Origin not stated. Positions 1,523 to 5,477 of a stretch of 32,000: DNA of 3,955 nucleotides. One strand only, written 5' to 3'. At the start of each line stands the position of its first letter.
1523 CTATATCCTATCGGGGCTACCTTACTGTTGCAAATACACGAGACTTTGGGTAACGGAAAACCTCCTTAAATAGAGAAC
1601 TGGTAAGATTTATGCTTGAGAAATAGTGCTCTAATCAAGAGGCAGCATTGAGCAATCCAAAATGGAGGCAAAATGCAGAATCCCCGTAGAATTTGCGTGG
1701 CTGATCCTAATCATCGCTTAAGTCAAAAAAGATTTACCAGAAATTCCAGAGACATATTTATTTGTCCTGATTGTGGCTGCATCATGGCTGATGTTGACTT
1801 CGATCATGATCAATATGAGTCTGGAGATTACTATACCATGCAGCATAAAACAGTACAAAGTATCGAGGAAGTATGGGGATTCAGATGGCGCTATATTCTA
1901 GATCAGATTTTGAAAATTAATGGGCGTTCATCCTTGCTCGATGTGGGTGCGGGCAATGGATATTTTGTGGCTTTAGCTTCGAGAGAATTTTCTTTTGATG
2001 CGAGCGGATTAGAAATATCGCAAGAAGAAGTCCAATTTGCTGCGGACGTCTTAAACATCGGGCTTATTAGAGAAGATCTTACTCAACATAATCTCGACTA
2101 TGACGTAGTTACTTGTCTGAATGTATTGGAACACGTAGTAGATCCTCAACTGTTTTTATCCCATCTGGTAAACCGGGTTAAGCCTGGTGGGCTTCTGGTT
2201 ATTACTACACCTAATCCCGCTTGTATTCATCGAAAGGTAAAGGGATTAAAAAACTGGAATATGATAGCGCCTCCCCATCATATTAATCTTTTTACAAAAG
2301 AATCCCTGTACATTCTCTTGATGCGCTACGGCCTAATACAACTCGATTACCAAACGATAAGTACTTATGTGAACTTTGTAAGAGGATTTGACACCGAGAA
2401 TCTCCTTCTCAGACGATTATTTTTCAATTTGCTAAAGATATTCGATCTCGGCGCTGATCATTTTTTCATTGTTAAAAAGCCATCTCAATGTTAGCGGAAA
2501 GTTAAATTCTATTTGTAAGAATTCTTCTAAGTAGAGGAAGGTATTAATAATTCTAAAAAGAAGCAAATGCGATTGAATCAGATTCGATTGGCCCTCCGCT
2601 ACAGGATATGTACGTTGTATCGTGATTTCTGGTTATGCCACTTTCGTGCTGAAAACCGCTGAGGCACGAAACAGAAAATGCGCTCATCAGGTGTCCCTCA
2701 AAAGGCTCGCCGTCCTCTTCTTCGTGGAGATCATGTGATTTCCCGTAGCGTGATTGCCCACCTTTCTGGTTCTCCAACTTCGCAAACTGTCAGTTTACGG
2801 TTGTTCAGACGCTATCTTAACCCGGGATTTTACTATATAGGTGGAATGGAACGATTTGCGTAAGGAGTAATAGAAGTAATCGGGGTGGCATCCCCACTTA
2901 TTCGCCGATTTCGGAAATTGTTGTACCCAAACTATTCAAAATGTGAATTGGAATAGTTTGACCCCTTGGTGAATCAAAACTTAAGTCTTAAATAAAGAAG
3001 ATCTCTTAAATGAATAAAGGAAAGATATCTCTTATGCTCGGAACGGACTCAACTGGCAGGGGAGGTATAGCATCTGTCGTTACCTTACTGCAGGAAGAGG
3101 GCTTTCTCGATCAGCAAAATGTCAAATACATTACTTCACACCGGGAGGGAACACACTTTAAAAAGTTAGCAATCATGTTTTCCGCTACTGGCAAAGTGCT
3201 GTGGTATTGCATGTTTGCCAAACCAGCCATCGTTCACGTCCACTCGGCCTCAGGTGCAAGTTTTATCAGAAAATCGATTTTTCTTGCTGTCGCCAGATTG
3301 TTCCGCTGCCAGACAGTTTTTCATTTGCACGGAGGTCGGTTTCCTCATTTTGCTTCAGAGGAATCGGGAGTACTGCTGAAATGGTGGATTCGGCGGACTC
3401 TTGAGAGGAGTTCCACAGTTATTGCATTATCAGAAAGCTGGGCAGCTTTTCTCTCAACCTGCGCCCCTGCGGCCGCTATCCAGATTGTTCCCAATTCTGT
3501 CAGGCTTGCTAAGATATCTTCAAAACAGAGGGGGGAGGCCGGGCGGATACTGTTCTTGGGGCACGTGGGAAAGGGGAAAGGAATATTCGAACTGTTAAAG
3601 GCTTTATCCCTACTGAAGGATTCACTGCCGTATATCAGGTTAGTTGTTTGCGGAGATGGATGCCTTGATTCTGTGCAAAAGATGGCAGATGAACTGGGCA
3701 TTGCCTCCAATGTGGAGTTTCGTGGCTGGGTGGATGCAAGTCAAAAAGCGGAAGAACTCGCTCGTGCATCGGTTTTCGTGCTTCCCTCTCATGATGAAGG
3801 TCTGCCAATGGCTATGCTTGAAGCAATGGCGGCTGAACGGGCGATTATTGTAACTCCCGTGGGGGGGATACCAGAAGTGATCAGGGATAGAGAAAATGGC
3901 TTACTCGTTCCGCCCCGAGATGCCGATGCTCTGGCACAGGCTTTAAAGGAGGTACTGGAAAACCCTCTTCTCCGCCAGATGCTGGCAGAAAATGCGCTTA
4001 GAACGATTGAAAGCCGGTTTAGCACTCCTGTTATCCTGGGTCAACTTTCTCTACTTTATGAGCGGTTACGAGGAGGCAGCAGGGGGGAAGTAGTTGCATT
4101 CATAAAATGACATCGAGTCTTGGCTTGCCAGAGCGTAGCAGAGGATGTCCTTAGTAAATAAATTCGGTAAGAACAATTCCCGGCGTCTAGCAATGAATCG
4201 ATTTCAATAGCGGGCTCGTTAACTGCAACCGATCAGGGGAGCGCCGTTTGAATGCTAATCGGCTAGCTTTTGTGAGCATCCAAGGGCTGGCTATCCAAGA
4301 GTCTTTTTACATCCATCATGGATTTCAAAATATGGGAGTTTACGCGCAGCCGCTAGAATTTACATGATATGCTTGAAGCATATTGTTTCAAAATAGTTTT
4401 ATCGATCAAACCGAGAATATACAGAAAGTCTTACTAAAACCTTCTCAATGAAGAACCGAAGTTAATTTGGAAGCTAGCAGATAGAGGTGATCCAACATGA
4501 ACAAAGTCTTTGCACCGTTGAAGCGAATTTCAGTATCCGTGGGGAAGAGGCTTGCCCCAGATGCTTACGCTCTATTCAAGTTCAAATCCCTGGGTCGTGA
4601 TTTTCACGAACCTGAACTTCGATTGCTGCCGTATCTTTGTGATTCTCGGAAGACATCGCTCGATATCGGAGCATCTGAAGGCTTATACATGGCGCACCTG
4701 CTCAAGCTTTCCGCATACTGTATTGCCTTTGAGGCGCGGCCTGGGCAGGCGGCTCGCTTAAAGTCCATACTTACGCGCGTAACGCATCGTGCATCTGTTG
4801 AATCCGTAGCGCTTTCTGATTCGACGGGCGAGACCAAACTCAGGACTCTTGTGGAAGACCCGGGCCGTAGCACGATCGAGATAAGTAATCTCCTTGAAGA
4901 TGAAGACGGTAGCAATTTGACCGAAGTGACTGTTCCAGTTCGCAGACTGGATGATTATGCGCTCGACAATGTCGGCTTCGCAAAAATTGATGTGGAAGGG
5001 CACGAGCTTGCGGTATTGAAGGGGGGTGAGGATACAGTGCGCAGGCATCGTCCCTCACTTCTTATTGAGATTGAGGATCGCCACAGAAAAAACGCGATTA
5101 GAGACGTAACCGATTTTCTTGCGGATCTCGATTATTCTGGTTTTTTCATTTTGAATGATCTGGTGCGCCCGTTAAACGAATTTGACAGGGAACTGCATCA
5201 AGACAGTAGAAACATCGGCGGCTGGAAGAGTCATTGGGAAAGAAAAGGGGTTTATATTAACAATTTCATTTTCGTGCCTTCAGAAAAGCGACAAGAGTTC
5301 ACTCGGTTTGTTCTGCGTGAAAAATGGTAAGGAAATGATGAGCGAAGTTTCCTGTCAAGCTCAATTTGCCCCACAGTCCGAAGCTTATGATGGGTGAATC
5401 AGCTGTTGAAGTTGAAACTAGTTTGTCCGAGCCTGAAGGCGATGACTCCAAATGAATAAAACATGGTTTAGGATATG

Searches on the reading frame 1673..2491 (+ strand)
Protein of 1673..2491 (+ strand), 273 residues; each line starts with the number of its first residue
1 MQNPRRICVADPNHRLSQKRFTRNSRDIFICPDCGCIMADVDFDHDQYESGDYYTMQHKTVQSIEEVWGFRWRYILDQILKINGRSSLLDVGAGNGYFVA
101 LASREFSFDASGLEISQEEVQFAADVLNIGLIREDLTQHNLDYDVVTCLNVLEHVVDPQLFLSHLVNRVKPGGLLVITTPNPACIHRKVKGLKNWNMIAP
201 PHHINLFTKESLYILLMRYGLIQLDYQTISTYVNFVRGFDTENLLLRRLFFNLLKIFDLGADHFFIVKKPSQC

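Call 8: search_protein_families(library=ncbifam, proteins=[window:1673-2491:+], max_evalue=0.00001)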
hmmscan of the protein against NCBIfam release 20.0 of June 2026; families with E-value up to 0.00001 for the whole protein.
window:1673-2491:+ (273 aa): 9 families
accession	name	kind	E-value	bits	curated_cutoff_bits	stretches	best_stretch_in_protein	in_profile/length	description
TIGR01983.1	UbiG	equivalog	3.2e-14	52.8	102.95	1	71-181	29-155/228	bifunctional 2-polyprenyl-6-hydroxyphenol methylase/3-demethylubiquinol 3-O-methyltransferase UbiG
TIGR04345.1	ovoA_Cterm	equivalog_domain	1.9e-10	40.7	170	1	135-180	127-172/242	putative 4-mercaptohistidine N1-methyltransferase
NF011650.0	PRK15068.1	equivalog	1.1e-08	34.3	209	1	70-179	109-227/324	tRNA 5-methoxyuridine(34)/uridine 5-oxyacetic acid(34) synthase CmoB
TIGR02072.1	BioC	equivalog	3.3e-08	33.6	184.95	1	84-218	34-169/244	malonyl-ACP O-methyltransferase BioC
NF008686.0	PRK11705.1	equivalog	2.2e-07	30.2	400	1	80-179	163-267/383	cyclopropane fatty acyl phospholipid synthase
TIGR00452.1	TIGR00452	equivalog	3.9e-07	29.2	275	1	70-179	104-221/316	tRNA 5-methoxyuridine(34)/uridine 5-oxyacetic acid(34) synthase CmoB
NF045667.1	MTase_DVU1556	equivalog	4.7e-07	29.5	155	1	80-178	18-120/213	DVU_1556 family methyltransferase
NF040703.1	cyclopro_CfaB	exception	6.4e-07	28.5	650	1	49-176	128-262/393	C17 cyclopropane fatty acid synthase CfaB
TIGR02081.1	metW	equivalog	5.2e-06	26.1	189.5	1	81-183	10-113/194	methionine biosynthesis protein MetW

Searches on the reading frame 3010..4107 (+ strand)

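Call 8: search_protein_families(library=ncbifam, proteins=[window:3010-4107:+], max_evalue=0.00001)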
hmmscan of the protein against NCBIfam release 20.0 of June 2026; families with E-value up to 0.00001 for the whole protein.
window:3010-4107:+ (366 aa): 35 families (the best 25 are shown)
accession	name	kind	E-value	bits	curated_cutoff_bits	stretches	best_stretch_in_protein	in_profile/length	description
NF041876.1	EPS_EpsE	equivalog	5e-35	121.5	400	1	45-339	87-382/389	exopolysaccharide biosynthesis GT4 family glycosyltransferase EpsE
TIGR03088.1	stp2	hypoth_equivalog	2.2e-29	102.6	409.05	1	167-352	182-372/374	TIGR03088 family PEP-CTERM/XrtA system glycosyltransferase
TIGR03999.1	thiol_BshA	equivalog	5.3e-25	88.1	273.7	1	73-353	86-373/375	N-acetyl-alpha-D-glucosaminyl L-malate synthase BshA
NF047684.1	TeichurnBiosyTuaC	equivalog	9.1e-25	87.4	550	1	180-343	222-379/391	teichuronic acid biosynthesis protein TuaC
NF038229.1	Glyco4_Geo_Pelo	equivalog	2.8e-21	75.9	400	1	127-352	103-335/338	GPMC system family 4 glycosyltransferase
NF046085.1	XrtY_assoc_Gly1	equivalog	7.8e-19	67.8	400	1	121-353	148-384/387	XrtY-associated glycosyltransferase XYAG1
NF050056.1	ProtGlycPglH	equivalog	8.6e-19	67.8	600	1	157-332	159-333/354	GalNAc-alpha-(1->4)-GalNAc-alpha-(1->3)-diNAcBac-PP-undecaprenol alpha-1,4-N-acetyl-D-galactosaminyltransferase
TIGR04063.1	stp3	hypoth_equivalog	1.1e-18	67.3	442.05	1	149-336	174-378/397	TIGR04063 family PEP-CTERM/XrtA system glycosyltransferase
TIGR02149.1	glgA_Coryne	subfamily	1.9e-18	66.8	302.4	1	178-351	205-388/391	glycogen synthase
TIGR03449.1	mycothiol_MshA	equivalog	2.2e-18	66.4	462.5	1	176-339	219-389/406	D-inositol-3-phosphate glycosyltransferase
NF050063.1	ProtGlycPglJ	equivalog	1.3e-16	60.8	500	1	156-330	169-344/363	N-acetylgalactosamine-N,N'-diacetylbacillosaminyl-diphospho-undecaprenol 4-alpha-N-acetylgalactosaminyltransferase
TIGR04047.1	MSMEG_0565_glyc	hypoth_equivalog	1.6e-16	60.3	259.85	1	122-326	127-349/373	MSMEG_0565 family glycosyltransferase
NF007396.0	PRK09922.1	equivalog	1.3e-15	57.2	385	1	155-321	158-329/361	lipopolysaccharide 1,6-galactosyltransferase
NF041010.1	glycosy_Agl16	equivalog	1.3e-15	57.1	575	1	71-335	73-335/352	glycosylation protein Agl16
NF038295.1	EPS_HpsP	equivalog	5.6e-15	55.2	550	1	176-352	206-386/388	hormogonium polysaccharide biosynthesis glycosyltransferase HpsP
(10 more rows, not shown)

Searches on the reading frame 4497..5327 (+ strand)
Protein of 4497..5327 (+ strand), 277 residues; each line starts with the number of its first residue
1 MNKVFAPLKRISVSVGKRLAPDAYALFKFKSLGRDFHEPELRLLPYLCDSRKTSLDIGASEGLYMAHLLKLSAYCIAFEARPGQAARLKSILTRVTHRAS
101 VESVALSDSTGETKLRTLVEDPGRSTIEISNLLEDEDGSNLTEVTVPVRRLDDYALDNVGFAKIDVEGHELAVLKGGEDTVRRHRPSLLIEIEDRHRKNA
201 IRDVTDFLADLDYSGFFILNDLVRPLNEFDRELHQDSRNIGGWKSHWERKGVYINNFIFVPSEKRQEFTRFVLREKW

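Call 8: search_protein_families(library=ncbifam, proteins=[window:4497-5327:+], max_evalue=0.00001)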
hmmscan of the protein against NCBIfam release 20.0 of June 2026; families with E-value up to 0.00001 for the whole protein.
window:4497-5327:+ (277 aa): 1 family
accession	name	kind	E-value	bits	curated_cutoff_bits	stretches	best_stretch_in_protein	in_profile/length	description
TIGR01444.1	fkbM_fam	subfamily_domain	1.7e-23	83.6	37.7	1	54-192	2-142/143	FkbM family methyltransferase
